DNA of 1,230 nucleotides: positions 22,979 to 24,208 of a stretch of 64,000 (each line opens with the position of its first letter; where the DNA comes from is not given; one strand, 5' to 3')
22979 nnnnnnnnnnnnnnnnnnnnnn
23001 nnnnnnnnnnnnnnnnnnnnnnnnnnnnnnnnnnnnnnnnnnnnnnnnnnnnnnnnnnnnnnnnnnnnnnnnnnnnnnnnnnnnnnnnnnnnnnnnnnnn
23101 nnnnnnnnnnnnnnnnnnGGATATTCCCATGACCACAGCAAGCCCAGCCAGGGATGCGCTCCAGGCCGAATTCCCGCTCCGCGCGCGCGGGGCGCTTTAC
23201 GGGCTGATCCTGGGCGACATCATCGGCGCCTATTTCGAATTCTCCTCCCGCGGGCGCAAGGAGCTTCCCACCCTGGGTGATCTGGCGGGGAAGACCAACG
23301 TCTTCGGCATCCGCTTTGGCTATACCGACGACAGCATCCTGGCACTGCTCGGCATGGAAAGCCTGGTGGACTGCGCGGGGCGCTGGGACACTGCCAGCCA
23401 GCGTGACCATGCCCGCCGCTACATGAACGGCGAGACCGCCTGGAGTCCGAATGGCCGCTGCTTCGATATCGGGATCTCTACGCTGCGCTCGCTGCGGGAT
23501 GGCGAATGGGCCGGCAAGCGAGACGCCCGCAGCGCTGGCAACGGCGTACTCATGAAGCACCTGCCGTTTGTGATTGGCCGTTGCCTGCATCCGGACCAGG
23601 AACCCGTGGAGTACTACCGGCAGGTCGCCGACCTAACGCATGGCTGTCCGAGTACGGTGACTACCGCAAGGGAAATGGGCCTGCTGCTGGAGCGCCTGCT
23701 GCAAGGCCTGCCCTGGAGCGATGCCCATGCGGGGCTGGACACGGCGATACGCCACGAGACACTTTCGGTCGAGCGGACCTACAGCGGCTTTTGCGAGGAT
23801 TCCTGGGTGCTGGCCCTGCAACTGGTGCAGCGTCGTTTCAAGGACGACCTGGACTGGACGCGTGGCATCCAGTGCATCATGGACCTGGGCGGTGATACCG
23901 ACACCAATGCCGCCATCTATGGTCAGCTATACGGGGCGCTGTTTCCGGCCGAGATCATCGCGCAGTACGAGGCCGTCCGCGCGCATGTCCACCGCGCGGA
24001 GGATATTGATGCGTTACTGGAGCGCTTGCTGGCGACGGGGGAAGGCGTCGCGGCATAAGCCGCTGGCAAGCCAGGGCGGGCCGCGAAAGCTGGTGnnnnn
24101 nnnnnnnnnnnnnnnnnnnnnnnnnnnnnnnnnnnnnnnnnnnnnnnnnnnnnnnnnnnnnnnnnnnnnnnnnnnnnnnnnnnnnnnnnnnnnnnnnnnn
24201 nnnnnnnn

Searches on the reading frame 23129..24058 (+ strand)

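Call 9: search_protein_families(library=padloc, proteins=[window:23129-24058:+], max_evalue=0.001)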
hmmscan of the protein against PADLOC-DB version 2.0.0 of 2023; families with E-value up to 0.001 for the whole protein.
window:23129-24058:+ (309 aa): 0 families

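Call 10: search_protein_families(library=pfam, proteins=[window:23129-24058:+], max_evalue=0.001)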
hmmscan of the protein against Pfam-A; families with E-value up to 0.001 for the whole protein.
window:23129-24058:+ (309 aa): 1 family
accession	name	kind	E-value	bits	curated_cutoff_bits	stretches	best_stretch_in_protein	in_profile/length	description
PF03747.19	ADP_ribosyl_GH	-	2.4e-33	116.5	26.2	1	21-277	1-284/287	ADP-ribosylglycohydrolase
